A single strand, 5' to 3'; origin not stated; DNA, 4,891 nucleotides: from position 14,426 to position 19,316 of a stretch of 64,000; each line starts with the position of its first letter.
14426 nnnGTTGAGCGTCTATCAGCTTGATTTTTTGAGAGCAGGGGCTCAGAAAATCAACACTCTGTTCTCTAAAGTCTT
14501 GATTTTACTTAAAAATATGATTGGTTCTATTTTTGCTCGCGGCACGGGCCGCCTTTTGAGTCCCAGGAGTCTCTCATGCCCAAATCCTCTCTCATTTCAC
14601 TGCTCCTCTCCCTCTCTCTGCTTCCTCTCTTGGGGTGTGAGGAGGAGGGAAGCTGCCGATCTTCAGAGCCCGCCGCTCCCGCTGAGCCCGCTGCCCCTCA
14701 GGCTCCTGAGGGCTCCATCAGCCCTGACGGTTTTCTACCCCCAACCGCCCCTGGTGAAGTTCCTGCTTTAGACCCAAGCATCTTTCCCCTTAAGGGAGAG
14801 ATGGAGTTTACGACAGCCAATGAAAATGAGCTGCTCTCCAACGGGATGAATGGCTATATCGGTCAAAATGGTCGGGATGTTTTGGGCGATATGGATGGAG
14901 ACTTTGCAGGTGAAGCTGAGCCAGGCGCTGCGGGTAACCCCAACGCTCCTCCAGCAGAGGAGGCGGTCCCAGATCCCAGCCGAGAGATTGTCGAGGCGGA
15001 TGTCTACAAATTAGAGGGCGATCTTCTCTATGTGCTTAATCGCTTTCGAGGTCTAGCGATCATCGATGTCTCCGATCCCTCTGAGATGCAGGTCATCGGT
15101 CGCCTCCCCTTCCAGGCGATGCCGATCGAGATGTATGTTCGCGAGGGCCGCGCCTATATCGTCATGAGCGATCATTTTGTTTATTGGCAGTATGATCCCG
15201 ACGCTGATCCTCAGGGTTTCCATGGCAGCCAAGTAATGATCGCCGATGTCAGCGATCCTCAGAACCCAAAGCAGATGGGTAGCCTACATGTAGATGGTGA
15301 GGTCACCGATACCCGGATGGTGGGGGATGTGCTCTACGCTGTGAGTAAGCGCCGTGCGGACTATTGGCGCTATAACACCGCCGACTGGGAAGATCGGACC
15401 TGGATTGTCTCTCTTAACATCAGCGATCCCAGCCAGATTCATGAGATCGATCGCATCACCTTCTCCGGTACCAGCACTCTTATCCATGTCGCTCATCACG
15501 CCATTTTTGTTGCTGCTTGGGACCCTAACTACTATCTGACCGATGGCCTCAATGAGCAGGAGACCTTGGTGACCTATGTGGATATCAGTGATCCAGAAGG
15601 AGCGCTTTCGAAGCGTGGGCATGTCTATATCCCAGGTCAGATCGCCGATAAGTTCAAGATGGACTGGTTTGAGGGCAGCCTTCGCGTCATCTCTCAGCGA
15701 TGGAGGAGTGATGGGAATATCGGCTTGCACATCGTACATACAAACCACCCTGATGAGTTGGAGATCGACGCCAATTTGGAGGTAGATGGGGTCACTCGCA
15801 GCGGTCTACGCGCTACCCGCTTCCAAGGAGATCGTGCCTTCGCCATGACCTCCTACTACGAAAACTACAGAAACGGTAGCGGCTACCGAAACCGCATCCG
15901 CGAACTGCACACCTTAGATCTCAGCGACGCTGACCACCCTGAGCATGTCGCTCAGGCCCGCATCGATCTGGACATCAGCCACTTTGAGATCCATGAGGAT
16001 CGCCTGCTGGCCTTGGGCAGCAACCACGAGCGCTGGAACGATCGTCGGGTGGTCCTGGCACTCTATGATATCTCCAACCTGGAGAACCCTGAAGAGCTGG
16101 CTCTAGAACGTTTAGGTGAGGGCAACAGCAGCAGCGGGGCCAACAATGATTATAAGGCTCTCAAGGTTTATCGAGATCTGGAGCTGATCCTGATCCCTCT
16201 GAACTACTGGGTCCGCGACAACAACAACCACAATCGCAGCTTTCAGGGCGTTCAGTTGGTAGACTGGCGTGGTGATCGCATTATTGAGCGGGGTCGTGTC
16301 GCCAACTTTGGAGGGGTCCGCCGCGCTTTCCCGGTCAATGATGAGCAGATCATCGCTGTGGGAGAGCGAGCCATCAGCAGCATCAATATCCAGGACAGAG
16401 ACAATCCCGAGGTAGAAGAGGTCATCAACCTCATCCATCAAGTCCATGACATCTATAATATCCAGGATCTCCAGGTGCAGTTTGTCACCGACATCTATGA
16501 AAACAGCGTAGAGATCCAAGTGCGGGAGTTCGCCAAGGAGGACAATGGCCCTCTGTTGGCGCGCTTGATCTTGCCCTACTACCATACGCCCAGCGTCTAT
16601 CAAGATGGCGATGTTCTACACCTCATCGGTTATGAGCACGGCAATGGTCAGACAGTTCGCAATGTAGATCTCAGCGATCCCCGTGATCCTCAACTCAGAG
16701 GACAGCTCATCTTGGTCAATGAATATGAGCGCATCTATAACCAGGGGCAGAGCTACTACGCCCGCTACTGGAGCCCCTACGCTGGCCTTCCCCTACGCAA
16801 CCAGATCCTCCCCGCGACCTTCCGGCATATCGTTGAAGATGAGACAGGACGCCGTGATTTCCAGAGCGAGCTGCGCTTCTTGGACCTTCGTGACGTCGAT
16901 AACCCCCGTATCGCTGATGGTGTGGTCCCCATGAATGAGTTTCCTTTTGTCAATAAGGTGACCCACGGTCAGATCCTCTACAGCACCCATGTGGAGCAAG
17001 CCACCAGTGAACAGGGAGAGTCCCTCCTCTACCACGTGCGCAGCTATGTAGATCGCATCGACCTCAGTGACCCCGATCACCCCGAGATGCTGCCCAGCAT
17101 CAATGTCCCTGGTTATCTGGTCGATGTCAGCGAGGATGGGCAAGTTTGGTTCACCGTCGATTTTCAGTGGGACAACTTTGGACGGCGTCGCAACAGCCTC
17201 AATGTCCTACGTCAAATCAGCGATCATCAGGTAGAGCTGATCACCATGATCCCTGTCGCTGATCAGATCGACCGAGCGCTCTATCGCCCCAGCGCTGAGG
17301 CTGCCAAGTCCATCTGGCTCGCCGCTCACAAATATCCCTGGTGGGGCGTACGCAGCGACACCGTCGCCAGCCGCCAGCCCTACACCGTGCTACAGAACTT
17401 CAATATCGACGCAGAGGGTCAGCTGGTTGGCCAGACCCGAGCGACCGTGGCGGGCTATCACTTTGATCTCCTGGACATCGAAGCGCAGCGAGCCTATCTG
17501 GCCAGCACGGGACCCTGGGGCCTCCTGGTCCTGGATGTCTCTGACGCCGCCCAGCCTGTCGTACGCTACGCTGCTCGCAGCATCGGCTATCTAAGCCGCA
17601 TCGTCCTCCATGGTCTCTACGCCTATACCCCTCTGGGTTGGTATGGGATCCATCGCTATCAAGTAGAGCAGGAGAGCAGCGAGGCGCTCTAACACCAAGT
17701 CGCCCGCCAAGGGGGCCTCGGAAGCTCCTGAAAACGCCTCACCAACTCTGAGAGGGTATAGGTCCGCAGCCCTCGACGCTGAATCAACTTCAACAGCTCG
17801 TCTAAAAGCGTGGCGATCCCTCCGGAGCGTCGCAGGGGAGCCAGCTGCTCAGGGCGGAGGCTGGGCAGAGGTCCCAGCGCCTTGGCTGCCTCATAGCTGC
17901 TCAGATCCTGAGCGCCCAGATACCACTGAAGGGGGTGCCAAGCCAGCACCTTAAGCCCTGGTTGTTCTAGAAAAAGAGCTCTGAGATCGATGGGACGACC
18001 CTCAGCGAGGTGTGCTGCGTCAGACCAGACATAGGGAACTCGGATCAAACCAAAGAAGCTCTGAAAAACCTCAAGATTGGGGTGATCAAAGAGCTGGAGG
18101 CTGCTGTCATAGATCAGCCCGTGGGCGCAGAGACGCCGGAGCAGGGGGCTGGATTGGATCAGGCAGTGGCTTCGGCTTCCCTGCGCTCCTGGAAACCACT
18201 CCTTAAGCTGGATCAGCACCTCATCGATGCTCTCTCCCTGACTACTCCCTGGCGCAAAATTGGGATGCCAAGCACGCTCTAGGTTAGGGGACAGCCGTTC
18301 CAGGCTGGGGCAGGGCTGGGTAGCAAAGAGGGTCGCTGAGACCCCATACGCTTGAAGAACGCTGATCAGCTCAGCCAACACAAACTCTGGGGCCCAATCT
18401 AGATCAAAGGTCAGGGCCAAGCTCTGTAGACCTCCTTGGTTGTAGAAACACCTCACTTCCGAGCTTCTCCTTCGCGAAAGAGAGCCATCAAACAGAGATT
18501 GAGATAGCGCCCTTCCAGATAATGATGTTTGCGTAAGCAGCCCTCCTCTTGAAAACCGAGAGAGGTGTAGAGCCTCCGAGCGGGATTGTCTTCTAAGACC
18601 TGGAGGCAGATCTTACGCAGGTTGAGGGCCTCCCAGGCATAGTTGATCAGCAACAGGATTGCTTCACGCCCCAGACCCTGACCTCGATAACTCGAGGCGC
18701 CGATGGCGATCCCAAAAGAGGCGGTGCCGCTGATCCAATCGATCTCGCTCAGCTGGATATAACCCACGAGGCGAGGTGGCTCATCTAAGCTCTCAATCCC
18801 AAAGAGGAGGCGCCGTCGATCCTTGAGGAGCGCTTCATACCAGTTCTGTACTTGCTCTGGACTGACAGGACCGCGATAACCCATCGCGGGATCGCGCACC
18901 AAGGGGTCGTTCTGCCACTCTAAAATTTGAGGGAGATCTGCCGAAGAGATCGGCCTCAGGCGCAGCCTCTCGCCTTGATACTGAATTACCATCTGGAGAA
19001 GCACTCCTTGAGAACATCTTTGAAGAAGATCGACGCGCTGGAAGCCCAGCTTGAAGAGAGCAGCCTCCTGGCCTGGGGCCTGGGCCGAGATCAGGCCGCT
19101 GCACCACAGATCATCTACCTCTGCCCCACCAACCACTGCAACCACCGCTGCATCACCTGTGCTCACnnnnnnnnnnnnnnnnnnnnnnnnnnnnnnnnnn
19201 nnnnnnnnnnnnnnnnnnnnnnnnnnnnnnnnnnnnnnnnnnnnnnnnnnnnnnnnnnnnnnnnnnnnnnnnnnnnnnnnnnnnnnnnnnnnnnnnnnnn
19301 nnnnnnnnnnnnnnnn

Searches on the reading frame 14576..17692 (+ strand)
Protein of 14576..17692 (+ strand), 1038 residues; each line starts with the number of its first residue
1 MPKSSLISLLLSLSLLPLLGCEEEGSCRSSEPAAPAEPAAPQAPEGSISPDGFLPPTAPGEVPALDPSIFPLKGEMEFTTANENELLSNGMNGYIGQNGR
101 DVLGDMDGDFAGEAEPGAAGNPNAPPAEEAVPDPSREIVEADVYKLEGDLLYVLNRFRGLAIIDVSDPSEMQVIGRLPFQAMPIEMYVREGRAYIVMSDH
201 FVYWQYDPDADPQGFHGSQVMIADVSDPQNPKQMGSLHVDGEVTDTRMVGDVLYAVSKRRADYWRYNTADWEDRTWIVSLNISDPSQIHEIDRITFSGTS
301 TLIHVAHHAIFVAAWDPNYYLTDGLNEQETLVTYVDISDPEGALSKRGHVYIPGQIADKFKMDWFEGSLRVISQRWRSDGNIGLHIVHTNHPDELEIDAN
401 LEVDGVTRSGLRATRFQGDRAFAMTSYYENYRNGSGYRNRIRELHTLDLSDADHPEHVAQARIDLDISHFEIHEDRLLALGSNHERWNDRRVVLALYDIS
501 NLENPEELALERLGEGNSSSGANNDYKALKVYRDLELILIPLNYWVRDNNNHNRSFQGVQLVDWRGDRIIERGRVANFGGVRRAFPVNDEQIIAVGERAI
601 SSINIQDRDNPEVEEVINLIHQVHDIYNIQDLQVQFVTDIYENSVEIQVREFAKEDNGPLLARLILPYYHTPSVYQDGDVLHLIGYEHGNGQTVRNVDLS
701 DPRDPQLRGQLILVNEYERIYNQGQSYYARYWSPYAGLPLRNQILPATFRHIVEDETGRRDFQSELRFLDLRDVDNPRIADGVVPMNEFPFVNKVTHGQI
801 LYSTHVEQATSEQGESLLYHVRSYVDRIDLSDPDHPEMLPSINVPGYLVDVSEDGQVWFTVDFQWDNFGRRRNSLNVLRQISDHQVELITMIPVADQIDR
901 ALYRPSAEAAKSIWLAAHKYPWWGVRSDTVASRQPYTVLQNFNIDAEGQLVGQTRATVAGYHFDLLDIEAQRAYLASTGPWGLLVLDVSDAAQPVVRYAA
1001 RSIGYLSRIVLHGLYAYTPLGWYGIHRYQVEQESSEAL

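Call 27: search_protein_families(library=pfam, proteins=[window:14576-17692:+], max_evalue=0.00001)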
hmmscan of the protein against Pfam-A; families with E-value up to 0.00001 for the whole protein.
window:14576-17692:+ (1038 aa): 2 families
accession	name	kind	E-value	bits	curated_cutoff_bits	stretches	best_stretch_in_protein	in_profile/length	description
PF09826.15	Beta_propel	-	1.8e-50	172.7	22.4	2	275-589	180-477/495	Beta propeller domain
PF08309.17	LVIVD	-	2.3e-07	30.5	20.2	0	146-176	9-39/42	LVIVD repeat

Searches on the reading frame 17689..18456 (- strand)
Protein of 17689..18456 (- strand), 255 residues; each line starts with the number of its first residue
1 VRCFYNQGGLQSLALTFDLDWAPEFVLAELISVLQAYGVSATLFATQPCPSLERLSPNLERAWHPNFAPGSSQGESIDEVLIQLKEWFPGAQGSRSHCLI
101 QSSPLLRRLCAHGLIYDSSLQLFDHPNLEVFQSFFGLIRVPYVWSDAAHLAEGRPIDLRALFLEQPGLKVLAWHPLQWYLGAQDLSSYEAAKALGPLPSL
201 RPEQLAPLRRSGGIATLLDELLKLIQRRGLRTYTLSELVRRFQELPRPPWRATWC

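Call 27: search_protein_families(library=pfam, proteins=[window:17689-18456:-], max_evalue=0.00001)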
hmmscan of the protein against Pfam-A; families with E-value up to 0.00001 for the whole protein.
window:17689-18456:- (255 aa): 1 family
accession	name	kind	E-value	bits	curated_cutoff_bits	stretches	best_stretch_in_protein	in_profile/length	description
PF22537.1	WbmS-like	-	1.8e-40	139.4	27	1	15-192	1-186/186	Polysaccharide deacetylase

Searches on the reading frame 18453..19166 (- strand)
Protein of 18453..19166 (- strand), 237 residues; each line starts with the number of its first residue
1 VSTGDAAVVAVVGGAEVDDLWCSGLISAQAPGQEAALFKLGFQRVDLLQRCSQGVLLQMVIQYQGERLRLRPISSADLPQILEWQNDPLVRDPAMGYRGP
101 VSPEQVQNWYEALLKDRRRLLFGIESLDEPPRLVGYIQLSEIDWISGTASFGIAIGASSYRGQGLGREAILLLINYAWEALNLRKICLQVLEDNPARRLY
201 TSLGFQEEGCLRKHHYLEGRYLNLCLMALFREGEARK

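Call 28: search_protein_families(library=pfam, proteins=[window:18453-19166:-], max_evalue=0.00001)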
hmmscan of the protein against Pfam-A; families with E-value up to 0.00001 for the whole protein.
window:18453-19166:- (237 aa): 5 families
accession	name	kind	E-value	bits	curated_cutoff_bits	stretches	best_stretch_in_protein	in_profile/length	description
PF13302.13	Acetyltransf_3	-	2.6e-23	83.7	25.4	1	67-206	1-138/138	Acetyltransferase (GNAT) domain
PF00583.31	Acetyltransf_1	-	4.7e-11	43.4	20.7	1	90-205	13-116/116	Acetyltransferase (GNAT) family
PF13420.13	Acetyltransf_4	-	1.3e-09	38.7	24.3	1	71-222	2-151/155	Acetyltransferase (GNAT) domain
PF13523.12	Acetyltransf_8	-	2e-06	27.9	27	1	76-209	4-141/145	Acetyltransferase (GNAT) domain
PF13508.13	Acetyltransf_7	-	2.7e-06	28.1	27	1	133-207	14-84/84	Acetyltransferase (GNAT) domain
